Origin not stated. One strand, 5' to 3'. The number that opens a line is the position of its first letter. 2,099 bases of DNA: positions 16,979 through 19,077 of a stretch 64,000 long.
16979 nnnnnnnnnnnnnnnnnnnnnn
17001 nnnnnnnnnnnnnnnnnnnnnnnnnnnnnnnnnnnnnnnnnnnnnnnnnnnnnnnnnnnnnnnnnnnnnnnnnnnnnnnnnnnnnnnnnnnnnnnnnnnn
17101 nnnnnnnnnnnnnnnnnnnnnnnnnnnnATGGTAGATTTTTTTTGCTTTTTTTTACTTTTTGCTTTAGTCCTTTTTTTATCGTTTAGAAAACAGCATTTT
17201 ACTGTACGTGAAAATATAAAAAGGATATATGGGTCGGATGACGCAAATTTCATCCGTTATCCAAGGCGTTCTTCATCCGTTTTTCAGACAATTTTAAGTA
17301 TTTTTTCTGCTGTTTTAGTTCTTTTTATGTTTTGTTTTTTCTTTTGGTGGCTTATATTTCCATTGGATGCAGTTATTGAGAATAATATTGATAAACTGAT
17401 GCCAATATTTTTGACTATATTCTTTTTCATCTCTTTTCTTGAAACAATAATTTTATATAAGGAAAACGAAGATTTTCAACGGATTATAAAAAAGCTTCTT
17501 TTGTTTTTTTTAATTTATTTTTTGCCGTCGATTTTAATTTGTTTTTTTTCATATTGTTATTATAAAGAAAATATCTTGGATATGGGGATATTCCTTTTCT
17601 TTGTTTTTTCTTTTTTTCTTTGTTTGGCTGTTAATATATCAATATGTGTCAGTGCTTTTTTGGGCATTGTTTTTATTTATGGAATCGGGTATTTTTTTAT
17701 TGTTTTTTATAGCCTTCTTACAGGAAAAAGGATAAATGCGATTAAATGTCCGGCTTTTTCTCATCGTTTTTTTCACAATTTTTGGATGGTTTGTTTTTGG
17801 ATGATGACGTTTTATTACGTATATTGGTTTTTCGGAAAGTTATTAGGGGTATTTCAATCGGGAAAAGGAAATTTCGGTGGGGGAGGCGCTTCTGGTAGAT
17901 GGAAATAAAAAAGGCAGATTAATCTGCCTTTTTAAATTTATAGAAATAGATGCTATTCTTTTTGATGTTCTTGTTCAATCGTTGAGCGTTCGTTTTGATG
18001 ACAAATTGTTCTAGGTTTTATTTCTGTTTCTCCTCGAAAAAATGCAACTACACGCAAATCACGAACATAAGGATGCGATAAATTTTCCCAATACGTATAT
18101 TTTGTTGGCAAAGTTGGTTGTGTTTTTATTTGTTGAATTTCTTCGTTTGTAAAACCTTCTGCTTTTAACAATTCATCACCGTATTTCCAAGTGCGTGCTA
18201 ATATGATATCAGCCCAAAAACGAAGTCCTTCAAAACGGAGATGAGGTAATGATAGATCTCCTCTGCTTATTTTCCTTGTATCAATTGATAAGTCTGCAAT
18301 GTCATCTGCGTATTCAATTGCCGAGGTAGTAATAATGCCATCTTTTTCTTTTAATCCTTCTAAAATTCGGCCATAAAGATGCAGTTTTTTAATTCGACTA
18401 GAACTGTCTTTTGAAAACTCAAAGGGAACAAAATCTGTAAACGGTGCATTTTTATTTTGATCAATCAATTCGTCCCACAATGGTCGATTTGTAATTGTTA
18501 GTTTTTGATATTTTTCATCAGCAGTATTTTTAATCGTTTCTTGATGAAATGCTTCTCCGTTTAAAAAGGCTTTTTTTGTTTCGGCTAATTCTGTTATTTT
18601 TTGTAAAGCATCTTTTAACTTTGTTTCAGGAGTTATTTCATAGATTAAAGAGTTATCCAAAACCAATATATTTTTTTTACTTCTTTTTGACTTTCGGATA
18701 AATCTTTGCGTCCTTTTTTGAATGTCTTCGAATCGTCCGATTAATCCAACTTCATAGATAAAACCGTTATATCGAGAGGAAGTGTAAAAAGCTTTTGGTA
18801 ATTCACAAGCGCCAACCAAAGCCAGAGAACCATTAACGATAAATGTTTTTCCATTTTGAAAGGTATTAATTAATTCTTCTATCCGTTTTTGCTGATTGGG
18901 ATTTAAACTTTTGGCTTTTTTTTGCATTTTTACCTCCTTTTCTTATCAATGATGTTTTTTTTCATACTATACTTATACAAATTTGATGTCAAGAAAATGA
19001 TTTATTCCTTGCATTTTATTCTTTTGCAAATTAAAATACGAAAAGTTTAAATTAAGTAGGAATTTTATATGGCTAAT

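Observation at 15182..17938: lemA-TPM followed by two unrelated polytopic membrane proteins that all end in the same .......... tail; the tail DNA also contains the RBS and start codon of the next gene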

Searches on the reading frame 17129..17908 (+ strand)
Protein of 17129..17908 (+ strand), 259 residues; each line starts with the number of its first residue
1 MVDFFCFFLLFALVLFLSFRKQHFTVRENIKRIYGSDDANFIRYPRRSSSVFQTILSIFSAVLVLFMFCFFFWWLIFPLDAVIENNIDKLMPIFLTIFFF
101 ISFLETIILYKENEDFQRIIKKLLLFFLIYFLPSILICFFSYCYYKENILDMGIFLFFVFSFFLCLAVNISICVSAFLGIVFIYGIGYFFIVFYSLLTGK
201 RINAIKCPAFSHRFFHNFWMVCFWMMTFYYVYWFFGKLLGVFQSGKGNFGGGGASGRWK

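Call 3: search_protein_families(library=pfam, proteins=[window:17129-17908:+], max_evalue=1)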
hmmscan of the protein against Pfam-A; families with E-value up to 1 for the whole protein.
window:17129-17908:+ (259 aa): 2 families
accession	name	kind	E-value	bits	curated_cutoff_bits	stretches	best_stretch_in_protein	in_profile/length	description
PF10272.14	Tmpp129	-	0.005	16.7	27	1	19-106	10-87/349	Putative transmembrane protein precursor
PF04597.19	Ribophorin_I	-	0.17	11.3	25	1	21-72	383-436/437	Ribophorin I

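Call 8: find_homologous_proteins(query=window:17129-17905:+, max_evalue=0.01)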
Query window:17129-17905:+ (259 aa): 1 proteins with E <= 0.01 among 1572 candidates.
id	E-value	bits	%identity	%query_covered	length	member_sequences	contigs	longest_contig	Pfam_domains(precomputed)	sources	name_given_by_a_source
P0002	2.5e-158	544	98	100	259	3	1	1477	-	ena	-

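Call 39: search_protein_representatives(protein=window:17129-17866:+)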
Query: 246 residues. Proteins with E-value up to 0.001 (for the whole library): 3; up to 1e-10: 3; up to 1e-30: 1. The best 3 are listed.
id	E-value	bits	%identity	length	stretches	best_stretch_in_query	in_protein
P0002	2.5e-147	505.8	98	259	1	1-246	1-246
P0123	1.6e-17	80.5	40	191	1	111-238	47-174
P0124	1.5e-14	70.6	35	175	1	110-242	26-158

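Call 41: find_encoding_contigs(protein=P0124, flank=8000, max_places=3)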
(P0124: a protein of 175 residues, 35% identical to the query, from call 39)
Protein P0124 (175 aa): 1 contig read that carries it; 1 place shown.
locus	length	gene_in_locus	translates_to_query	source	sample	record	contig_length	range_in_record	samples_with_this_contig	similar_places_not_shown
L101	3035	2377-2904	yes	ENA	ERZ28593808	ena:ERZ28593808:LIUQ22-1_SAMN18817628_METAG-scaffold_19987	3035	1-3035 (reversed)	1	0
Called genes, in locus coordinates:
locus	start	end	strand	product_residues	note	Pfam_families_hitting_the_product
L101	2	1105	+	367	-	?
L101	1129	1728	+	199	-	PF04011:LemA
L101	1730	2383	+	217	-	PF04536:TPM_phosphatase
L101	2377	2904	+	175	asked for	-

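Call 44: find_encoding_contigs(protein=P0002, flank=3000, max_places=3)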
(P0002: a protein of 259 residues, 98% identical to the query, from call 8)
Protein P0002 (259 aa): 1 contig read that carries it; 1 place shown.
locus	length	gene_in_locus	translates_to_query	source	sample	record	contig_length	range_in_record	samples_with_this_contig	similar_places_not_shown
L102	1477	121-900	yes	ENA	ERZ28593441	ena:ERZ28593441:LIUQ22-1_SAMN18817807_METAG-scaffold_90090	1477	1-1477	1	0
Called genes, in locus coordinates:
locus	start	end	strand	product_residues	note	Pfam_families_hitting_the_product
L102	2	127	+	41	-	?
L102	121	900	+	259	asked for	-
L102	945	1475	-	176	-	?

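Call 58: find_related_loci(query=A2, collection=metagenome_contigs, flank=5000)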
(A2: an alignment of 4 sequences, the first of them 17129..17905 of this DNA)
Query A2 (259 aa) in metagenome_contigs; peptide patterns used: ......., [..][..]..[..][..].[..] (x = any residue, [..] = any of these).
400 stretches matched a pattern, but none encodes a relative of the query by tblastn (E <= 1e-3).

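Call 66: predict_structure(alignment_id=A2)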
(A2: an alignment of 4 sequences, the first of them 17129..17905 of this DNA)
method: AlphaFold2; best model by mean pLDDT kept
length: 259 residues; sequences in the alignment: 4
mean_pLDDT: 51.9   pTM: 0.38
mean pLDDT of the five models: 51.9, 48.2, 48.1, 46.9, 45.1
residues with pLDDT >= 90: 0; 70-90: 8; 50-70: 142; < 50: 109
segments of 3 or more residues with pLDDT < 50: 1-8, 34-36, 38-55, 57-62, 76-82, 84-92, 110-113, 115-120, 226-259
pLDDT, mean of each block of 10 residues (from residue 1): 45 52 51 48 41 47 50 50 48 51 53 48 54 60 60 57 64 63 68 69 53 54 48 44 37 34
secondary structure, 60 per line:
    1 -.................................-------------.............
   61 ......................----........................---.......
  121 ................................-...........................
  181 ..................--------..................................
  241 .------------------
elements in order: H2-34 H48-82 H87-110 H114-152 H154-198 H207-241

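Call 88: search_protein_families(library=ncbifam, proteins=[window:17129-17908:+], max_evalue=0.01)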
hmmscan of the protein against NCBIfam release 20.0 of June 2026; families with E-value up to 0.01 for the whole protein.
window:17129-17908:+ (259 aa): 0 families

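Call 95: search_protein_families(library=padloc, proteins=[window:17129-17908:+], max_evalue=0.01)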
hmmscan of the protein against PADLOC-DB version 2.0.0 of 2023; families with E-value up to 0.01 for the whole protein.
window:17129-17908:+ (259 aa): 0 families

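Call 96: search_protein_families(library=phrogs, proteins=[window:17129-17908:+], max_evalue=0.01)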
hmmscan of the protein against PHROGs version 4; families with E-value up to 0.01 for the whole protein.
window:17129-17908:+ (259 aa): 0 families

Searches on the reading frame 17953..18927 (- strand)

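Call 3: search_protein_families(library=pfam, proteins=[window:17953-18927:-], max_evalue=1)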
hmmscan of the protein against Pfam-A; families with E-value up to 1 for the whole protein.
window:17953-18927:- (324 aa): 1 family
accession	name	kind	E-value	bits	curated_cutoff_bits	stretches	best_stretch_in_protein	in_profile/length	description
PF25186.1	Tad4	-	0.068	13.9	25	0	242-264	75-97/113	Type I Thoeris inhibitor Tad4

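Call 88: search_protein_families(library=ncbifam, proteins=[window:17953-18927:-], max_evalue=0.01)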
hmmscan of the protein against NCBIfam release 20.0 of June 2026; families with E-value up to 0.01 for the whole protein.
window:17953-18927:- (324 aa): 0 families

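Call 95: search_protein_families(library=padloc, proteins=[window:17953-18927:-], max_evalue=0.01)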
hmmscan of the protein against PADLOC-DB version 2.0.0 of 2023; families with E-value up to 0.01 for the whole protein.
window:17953-18927:- (324 aa): 0 families

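Call 96: search_protein_families(library=phrogs, proteins=[window:17953-18927:-], max_evalue=0.01)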
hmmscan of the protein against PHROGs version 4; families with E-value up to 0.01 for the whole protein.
window:17953-18927:- (324 aa): 0 families
